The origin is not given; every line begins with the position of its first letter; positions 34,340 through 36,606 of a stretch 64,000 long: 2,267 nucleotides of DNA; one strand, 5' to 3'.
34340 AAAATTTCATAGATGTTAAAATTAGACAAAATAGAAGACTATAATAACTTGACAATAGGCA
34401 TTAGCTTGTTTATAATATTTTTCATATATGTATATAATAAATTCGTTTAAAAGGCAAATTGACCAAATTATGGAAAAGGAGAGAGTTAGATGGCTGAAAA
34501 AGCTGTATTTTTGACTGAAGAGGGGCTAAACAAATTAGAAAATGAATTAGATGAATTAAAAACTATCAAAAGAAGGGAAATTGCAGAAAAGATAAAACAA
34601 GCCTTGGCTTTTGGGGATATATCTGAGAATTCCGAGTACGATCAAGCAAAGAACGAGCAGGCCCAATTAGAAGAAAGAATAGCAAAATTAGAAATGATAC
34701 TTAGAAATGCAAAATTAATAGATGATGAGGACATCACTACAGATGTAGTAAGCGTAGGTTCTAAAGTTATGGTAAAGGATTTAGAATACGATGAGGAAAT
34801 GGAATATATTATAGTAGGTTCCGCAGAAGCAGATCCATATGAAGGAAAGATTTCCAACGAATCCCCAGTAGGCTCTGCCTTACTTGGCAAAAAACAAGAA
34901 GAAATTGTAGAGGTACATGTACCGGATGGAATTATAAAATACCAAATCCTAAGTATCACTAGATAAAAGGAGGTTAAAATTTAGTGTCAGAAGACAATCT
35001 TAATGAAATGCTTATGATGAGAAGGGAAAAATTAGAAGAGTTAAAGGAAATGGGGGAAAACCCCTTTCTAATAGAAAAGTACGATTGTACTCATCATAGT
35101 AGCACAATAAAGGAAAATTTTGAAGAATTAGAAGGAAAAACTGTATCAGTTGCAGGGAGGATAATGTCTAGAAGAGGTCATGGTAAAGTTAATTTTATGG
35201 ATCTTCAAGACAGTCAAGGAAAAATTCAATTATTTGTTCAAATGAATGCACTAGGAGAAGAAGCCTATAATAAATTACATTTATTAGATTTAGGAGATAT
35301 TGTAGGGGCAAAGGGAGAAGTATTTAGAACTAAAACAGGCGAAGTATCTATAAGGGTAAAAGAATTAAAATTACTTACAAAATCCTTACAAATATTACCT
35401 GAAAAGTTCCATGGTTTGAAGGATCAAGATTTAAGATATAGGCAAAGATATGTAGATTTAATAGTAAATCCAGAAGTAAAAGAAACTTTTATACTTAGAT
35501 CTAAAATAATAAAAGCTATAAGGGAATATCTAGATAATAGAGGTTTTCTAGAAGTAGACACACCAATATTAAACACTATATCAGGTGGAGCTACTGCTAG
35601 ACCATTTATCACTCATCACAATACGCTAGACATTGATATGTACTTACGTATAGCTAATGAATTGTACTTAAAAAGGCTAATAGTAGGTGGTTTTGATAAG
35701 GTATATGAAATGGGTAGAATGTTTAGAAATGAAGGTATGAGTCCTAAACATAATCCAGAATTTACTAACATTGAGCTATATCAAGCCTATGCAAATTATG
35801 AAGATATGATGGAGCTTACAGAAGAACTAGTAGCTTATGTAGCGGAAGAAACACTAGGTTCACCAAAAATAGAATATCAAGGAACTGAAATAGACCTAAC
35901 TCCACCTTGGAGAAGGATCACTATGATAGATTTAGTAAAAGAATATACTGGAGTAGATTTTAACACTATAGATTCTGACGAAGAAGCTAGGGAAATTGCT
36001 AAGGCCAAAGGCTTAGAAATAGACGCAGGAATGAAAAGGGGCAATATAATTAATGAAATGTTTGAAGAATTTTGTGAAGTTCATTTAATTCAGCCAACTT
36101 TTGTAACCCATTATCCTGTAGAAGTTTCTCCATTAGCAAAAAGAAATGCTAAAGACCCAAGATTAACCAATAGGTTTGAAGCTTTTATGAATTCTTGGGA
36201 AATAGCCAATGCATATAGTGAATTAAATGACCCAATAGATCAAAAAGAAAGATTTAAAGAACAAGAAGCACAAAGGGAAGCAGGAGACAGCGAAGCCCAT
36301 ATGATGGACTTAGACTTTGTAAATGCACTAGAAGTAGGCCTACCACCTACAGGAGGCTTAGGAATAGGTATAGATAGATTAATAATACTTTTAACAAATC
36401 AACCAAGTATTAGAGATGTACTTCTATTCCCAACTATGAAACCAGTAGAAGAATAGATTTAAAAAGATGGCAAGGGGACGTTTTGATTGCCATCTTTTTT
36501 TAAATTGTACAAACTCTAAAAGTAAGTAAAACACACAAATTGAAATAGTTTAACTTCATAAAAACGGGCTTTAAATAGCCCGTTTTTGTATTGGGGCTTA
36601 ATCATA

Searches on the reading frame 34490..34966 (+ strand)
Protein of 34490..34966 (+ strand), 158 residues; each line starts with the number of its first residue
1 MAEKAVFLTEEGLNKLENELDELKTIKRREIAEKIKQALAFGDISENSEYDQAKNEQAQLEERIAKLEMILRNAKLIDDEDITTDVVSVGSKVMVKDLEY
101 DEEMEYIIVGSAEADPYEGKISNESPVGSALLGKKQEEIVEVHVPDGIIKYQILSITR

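Call 7: search_protein_families(library=ncbifam, proteins=[window:34490-34966:+])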
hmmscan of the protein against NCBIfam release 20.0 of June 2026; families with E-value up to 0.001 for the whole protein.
window:34490-34966:+ (158 aa): 13 families
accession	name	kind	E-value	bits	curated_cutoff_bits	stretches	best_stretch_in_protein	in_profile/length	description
NF001263.0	PRK00226.1-4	equivalog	3.5e-62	209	145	1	2-157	3-158/160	transcription elongation factor GreA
TIGR01462.1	greA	subfamily_domain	1.3e-53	181.1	139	1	8-156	2-150/151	transcription elongation factor GreA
NF001261.0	PRK00226.1-2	equivalog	2e-46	157.7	167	1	5-157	3-155/157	transcription elongation factor GreA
NF001260.0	PRK00226.1-1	equivalog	3.3e-46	156.8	234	1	1-157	1-157/160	transcription elongation factor GreA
NF001264.0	PRK00226.1-5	equivalog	3.4e-38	130.9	180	1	6-156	4-155/158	transcription elongation factor GreA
NF011309.0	PRK14720.1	equivalog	5.4e-32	110.8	714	1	2-157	746-901/906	transcription elongation factor GreA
NF002506.1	PRK01885.1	equivalog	5.5e-29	100.9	188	1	7-156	4-152/156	transcription elongation factor GreB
NF001262.0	PRK00226.1-3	equivalog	1.3e-26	93.3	161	1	3-148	4-150/165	transcription elongation factor GreA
TIGR01461.1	greB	equivalog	3.1e-24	85.5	171.05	1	7-156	4-152/156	transcription elongation factor GreB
NF004969.0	PRK06330.1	equivalog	2.7e-21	75.9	697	1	3-142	564-702/718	transcript cleavage factor/unknown domain fusion protein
NF004396.0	PRK05753.1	equivalog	1.3e-14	54.2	109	1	54-148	22-116/137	nucleoside diphosphate kinase regulator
NF004548.0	PRK05892.1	equivalog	9.8e-14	51.6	126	1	8-157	8-155/158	nucleoside diphosphate kinase regulator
NF004973.0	PRK06342.1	equivalog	1.9e-12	47.2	159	1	6-142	29-149/160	transcription elongation factor GreA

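Call 8: search_protein_families(library=pfam, proteins=[window:34490-34966:+])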
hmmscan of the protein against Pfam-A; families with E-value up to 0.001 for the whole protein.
window:34490-34966:+ (158 aa): 2 families
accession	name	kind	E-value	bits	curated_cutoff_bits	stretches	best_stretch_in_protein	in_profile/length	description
PF03449.20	GreA_GreB_N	-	7.4e-27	93.8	24.5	1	7-75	2-70/71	Transcription elongation factor, N-terminal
PF01272.25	GreA_GreB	-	4.7e-26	91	26.9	1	83-157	2-76/77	Transcription elongation factor, GreA/GreB, C-term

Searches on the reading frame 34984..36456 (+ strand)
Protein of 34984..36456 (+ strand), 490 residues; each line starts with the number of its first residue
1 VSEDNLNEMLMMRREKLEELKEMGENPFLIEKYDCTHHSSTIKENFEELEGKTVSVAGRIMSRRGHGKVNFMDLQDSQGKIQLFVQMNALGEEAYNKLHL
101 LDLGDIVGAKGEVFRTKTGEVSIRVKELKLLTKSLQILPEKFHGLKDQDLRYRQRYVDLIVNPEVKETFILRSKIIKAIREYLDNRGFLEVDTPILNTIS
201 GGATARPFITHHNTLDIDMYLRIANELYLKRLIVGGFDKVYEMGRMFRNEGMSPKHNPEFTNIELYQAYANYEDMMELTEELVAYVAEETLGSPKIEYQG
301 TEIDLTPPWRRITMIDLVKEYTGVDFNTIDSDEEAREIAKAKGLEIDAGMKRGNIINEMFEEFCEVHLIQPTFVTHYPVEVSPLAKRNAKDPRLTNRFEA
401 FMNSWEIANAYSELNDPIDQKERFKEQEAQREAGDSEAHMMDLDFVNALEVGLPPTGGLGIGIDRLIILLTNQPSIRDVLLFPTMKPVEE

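Call 7: search_protein_families(library=ncbifam, proteins=[window:34984-36456:+])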
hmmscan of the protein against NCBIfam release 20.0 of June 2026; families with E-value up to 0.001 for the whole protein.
window:34984-36456:+ (490 aa): 17 families
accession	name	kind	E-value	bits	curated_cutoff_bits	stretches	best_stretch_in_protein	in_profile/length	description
NF001756.1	PRK00484.1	subfamily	4.4e-222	738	468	1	8-487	2-487/488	lysine--tRNA ligase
TIGR00499.1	lysS_bact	equivalog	1e-207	690.7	427.6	1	6-488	2-495/496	lysine--tRNA ligase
NF009101.0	PRK12445.1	subfamily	3e-170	567.1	1026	1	5-487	14-503/505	lysine--tRNA ligase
NF002821.0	PRK02983.1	equivalog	4.6e-165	551.4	742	1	4-487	616-1100/1102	bifunctional lysylphosphatidylglycerol synthetase/lysine--tRNA ligase LysX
TIGR00462.1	genX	equivalog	3e-70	237.1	286.9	1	171-482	3-304/304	EF-P lysine aminoacylase EpmA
NF006828.0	PRK09350.1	equivalog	1.4e-60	205.3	264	1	167-484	14-322/325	elongation factor P--(R)-beta-lysine ligase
TIGR00459.1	aspS_bact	equivalog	1.5e-53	182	373.85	2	40-292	5-262/586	aspartate--tRNA ligase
NF001750.0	PRK00476.1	equivalog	4.8e-51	173.8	443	2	41-293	8-268/590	aspartate--tRNA ligase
NF003483.0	PRK05159.1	equivalog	6.4e-50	170.3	353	1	39-483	5-430/438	aspartate--tRNA(Asn) ligase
TIGR00458.1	aspS_nondisc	equivalog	9.9e-49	166.5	368.4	1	47-484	8-421/428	aspartate--tRNA(Asn) ligase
NF009460.0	PRK12820.1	equivalog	7.1e-38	130.2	1379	2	50-286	34-290/723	bifunctional aspartyl-tRNA synthetase/aspartyl/glutamyl-tRNA amidotransferase subunit C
NF003037.0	PRK03932.1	equivalog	1.9e-36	126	414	1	41-485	5-445/451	asparagine--tRNA ligase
TIGR00457.1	asnS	equivalog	5e-35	121.2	342.6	1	44-485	6-449/455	asparagine--tRNA ligase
NF005052.0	PRK06462.1-1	equivalog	1.9e-18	66.6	368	1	140-485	23-346/353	asparagine synthetase A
NF005054.0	PRK06462.1-4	equivalog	2.2e-16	59.8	309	1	159-330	15-197/318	asparagine synthetase A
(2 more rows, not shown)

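Call 8: search_protein_families(library=pfam, proteins=[window:34984-36456:+])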
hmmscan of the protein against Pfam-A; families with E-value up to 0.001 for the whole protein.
window:34984-36456:+ (490 aa): 2 families
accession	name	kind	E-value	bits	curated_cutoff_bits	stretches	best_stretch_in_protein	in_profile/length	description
PF00152.25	tRNA-synt_2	-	2e-95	319.9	25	1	147-485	1-307/308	tRNA synthetases class II (D, K and N)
PF01336.31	tRNA_anti-codon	-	7.2e-18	64.7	27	1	54-131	1-75/75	OB-fold nucleic acid binding domain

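Call 11: find_encoding_contigs(protein=window:34984-36456:+, flank=10000, max_places=10)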
Protein window:34984-36456:+ (490 aa): 4 contigs read that carry it; 2 places shown.
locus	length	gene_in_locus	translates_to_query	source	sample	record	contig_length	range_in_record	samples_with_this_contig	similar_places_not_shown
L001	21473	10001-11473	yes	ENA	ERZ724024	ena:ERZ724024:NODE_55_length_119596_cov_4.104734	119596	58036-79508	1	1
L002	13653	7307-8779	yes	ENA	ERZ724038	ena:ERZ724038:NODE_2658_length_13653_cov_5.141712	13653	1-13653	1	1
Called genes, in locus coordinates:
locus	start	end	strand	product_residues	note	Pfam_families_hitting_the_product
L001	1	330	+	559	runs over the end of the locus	PF01642:MM_CoA_mutase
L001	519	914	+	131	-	PF02310:B12-binding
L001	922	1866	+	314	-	PF03308:MeaB, PF00009:GTP_EFTU (faint)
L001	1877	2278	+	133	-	PF00903:Glyoxalase, PF13468:Glyoxalase_3, PF13669:Glyoxalase_4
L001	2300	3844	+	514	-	PF01039:Carboxyl_trans, PF03255:ACCA, PF06833:MdcE (weak)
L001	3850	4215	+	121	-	PF04277:OAD_gamma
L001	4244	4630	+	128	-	PF25997:BSH_YhbJ (faint), PF25919:BSH_CusB (faint), PF25984:BSH_YknX (faint), PF00364:Biotin_lipoyl, PF25917:BSH_RND, PF25973:BSH_CzcB (faint)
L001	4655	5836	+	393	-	PF03977:OAD_beta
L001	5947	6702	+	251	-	PF12822:ECF_trnsprt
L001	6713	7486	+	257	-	PF03309:Pan_kinase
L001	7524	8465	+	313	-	PF01207:Dus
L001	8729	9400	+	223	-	-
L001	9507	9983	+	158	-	PF03449:GreA_GreB_N, PF01272:GreA_GreB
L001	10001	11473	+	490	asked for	PF01336:tRNA_anti-codon, PF00152:tRNA-synt_2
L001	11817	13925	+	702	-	PF08220:HTH_DeoR (faint), PF08279:HTH_11 (weak), PF00874:PRD, PF02302:PTS_IIB (faint), PF00359:PTS_EIIA_2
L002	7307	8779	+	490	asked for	PF01336:tRNA_anti-codon, PF00152:tRNA-synt_2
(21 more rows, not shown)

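Call 12: find_related_loci(query=window:34984-36456:+, collection=genome_contigs, flank=10000)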
Query window:34984-36456:+ (490 aa) in genome_contigs; peptide patterns used: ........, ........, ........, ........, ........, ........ (x = any residue, [..] = any of these).
599 stretches matched a pattern (row limit reached: there are more); 548 encode a relative of the query (tblastn E <= 1e-3); the best 80 are kept; 80 distinct loci.
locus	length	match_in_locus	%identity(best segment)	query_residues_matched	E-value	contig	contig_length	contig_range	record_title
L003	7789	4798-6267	91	1-490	0e+0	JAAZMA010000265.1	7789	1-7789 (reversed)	MAG: Tissierellia bacterium isolate AS23ysBPME_29 57204_AS23, whole genome shotgun sequence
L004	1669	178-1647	91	1-490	0e+0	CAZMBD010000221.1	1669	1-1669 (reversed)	MAG TPA_asm: uncultured Clostridiaceae bacterium isolate SRP192927_co8_27 genome assembly, contig: NODE_84279_length_166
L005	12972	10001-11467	85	2-490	0e+0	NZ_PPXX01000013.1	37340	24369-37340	Clostridium sp. Cult2 NODE_13, whole genome shotgun sequence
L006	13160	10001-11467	84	2-490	0e+0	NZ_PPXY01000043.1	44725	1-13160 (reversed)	Clostridium sp. Cult3 NODE_43, whole genome shotgun sequence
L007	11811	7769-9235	85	2-490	0e+0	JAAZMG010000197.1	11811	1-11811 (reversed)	MAG: Tissierellia bacterium isolate AS23ysBPME_332 155507_AS23, whole genome shotgun sequence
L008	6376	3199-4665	84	2-490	0e+0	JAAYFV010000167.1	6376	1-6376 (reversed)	MAG: Tissierellia bacterium isolate AS09scLD_121 302285_AS09, whole genome shotgun sequence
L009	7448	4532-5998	81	2-490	0e+0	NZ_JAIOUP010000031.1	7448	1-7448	Schnuerera sp. xch1 NODE_31_length_7448_cov_351.167684, whole genome shotgun sequence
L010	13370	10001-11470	81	1-490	0e+0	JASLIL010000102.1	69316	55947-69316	MAG: Tissierellales bacterium isolate UTK.bins.141 k141_15197625, whole genome shotgun sequence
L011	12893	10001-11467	78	1-489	0e+0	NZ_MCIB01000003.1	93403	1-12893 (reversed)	Thermohalobacter berrensis strain CTT3 contig_11, whole genome shotgun sequence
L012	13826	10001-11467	77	2-490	0e+0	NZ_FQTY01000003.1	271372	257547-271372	Tissierella praeacuta DSM 18095, whole genome shotgun sequence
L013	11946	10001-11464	79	2-489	0e+0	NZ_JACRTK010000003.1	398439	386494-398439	Wansuia hejianensis strain NSJ-26 N47_ctg003, whole genome shotgun sequence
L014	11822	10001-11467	77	2-490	0e+0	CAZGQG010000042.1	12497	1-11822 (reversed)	MAG TPA_asm: uncultured Tissierellaceae bacterium isolate SRP294416_co2_170 genome assembly, contig: NODE_6769_length_12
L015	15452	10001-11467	77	2-490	0e+0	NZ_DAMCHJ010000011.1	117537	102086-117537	MAG: Tissierella sp. isolate CTOTU49745 NODE_17_length_117537_cov_5.672656, whole genome shotgun sequence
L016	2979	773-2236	79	3-490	0e+0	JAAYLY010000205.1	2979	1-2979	MAG: Tissierellia bacterium isolate AS20ysBPTH_133 76744_AS20, whole genome shotgun sequence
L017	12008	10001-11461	77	3-489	0e+0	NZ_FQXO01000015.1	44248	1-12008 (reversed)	Caloranaerobacter azorensis DSM 13643, whole genome shotgun sequence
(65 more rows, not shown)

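Call 25: find_homologous_proteins(query=window:34984-36456:+, max_evalue=1e-100)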
Query window:34984-36456:+ (490 aa): 8000 proteins with E <= 1e-100 among 8000 candidates; the best 120 are listed.
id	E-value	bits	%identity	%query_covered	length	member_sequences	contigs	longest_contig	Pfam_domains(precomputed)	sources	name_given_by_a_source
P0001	0.0e+0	1045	94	100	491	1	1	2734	PF01336.32,PF00152.26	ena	-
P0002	0.0e+0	1031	93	100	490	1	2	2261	PF01336.32,PF00152.26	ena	-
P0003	0.0e+0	1028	94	98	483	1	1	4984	PF01336.32,PF00152.26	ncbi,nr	ncbi:MAG: lysine--tRNA ligase [Tissierellia bacterium]|nr:lysine--tRNA ligase [Tissierellia bacteriu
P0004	0.0e+0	1020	91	100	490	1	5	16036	PF01336.32,PF00152.26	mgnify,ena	mgnify:CR=1 FL=1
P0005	0.0e+0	1019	91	100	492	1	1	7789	PF01336.32,PF00152.26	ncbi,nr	ncbi:MAG: lysine--tRNA ligase [Tissierellia bacterium]|nr:lysine--tRNA ligase [Tissierellia bacteriu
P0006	0.0e+0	1019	91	100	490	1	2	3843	PF01336.32,PF00152.26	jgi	-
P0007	0.0e+0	1018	91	100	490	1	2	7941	PF01336.32,PF00152.26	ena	-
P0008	0.0e+0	1017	91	100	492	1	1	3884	PF01336.32,PF00152.26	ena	-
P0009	0.0e+0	1016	91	100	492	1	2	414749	PF01336.32,PF00152.26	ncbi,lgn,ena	-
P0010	0.0e+0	1011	90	100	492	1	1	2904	PF01336.32,PF00152.26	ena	-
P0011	6.1e-298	1006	90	100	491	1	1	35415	PF01336.32,PF00152.26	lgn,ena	-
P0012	6.7e-298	1006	90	100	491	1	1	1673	PF01336.32,PF00152.26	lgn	-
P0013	3.7e-297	1004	90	100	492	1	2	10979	PF01336.32,PF00152.26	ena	-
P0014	9.9e-297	1002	90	100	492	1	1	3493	PF01336.32,PF00152.26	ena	-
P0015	1.1e-296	1002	89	100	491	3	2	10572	PF01336.32,PF00152.26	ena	-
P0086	1.5e-267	906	100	82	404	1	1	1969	PF01336.32,PF00152.26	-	-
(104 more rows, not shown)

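Call 26: find_encoding_contigs(protein=P0003, flank=10000, max_places=4)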
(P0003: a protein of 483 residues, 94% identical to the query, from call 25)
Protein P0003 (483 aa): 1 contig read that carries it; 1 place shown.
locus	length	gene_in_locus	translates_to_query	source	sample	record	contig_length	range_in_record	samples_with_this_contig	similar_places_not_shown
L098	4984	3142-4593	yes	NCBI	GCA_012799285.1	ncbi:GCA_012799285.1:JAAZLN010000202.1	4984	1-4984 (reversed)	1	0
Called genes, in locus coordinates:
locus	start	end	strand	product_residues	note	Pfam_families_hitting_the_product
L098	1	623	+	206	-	PF03309:Pan_kinase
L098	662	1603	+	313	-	PF01207:Dus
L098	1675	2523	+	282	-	-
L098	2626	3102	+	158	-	PF03449:GreA_GreB_N, PF01272:GreA_GreB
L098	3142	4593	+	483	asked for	PF01336:tRNA_anti-codon, PF00152:tRNA-synt_2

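Call 27: find_encoding_contigs(protein=P0001, flank=10000, max_places=4)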
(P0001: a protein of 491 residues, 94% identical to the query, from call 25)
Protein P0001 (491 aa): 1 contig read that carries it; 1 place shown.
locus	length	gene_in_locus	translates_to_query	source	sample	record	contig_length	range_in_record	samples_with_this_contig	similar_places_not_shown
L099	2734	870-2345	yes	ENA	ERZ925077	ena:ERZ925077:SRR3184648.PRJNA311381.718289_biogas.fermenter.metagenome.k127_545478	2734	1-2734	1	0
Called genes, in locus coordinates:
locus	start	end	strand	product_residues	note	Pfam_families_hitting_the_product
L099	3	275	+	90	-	?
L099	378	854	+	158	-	PF03449:GreA_GreB_N, PF01272:GreA_GreB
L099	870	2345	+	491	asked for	PF01336:tRNA_anti-codon, PF00152:tRNA-synt_2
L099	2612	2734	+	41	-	?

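Call 28: find_encoding_contigs(protein=P0009, flank=10000, max_places=4)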
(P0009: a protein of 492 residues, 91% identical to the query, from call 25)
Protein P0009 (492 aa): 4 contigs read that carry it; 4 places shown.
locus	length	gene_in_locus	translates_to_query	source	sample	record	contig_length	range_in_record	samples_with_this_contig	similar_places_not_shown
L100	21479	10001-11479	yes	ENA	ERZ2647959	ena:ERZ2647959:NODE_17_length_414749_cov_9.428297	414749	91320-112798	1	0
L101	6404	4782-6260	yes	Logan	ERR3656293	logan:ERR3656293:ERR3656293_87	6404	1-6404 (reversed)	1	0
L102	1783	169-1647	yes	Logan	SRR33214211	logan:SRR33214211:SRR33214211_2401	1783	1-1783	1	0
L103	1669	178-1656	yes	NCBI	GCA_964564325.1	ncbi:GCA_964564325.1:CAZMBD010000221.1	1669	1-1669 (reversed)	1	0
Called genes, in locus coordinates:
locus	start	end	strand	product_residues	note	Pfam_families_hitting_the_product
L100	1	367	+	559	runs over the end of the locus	PF01642:MM_CoA_mutase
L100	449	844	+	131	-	PF02310:B12-binding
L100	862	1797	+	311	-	PF03308:MeaB, PF07693:KAP_NTPase (weak), PF00009:GTP_EFTU (faint), PF00448:SRP54 (faint), PF02492:cobW (faint), PF03029:ATP_bind_1 (faint), PF08433:KTI12 (faint)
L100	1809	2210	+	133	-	PF00903:Glyoxalase, PF13468:Glyoxalase_3, PF13669:Glyoxalase_4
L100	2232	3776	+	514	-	PF01039:Carboxyl_trans, PF06833:MdcE (faint), PF03255:ACCA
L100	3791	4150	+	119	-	PF04277:OAD_gamma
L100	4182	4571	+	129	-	PF25919:BSH_CusB (faint), PF00364:Biotin_lipoyl, PF25917:BSH_RND, PF25973:BSH_CzcB (faint)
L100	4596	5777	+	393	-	PF03977:OAD_beta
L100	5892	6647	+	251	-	PF12822:ECF_trnsprt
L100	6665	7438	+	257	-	PF03309:Pan_kinase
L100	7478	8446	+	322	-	PF01180:DHO_dh (faint), PF01207:Dus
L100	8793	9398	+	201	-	-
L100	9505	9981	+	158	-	PF03449:GreA_GreB_N, PF01272:GreA_GreB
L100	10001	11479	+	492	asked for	PF01336:tRNA_anti-codon, PF00152:tRNA-synt_2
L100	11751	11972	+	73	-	-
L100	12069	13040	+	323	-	PF01244:Peptidase_M19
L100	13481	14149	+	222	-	PF02397:Bac_transf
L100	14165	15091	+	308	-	PF01073:3Beta_HSD, PF01370:Epimerase, PF02719:Polysacc_synt_2, PF04321:RmlD_sub_bind, PF13460:NAD_binding_10, PF16363:GDP_Man_Dehyd, PF07993:NAD_binding_4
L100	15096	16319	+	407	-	PF13439:Glyco_transf_4, PF13579:Glyco_trans_4_4, PF00534:Glycos_transf_1, PF13692:Glyco_trans_1_4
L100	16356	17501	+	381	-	PF02350:Epimerase_2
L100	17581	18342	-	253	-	PF01695:IstB_IS21, PF00308:Bac_DnaA (weak)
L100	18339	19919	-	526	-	PF22483:Mu-transpos_C_2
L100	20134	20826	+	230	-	PF10609:ParA, PF01656:CbiA, PF13500:AAA_26 (faint), PF13614:AAA_31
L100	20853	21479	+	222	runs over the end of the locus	PF19567:CpsB_CapC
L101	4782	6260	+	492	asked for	PF01336:tRNA_anti-codon, PF00152:tRNA-synt_2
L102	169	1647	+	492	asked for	PF01336:tRNA_anti-codon, PF00152:tRNA-synt_2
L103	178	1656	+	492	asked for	PF01336:tRNA_anti-codon, PF00152:tRNA-synt_2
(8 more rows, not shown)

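Call 59: find_encoding_contigs(protein=P0086, flank=10000, max_places=6)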
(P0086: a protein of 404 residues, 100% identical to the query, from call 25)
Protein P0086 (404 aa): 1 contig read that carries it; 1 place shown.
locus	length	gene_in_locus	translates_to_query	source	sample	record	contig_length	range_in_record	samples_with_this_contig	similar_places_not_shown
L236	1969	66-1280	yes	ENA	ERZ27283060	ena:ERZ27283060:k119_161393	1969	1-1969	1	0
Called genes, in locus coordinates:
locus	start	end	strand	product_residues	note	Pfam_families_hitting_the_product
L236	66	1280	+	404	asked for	PF01336:tRNA_anti-codon (weak), PF00152:tRNA-synt_2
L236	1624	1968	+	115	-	?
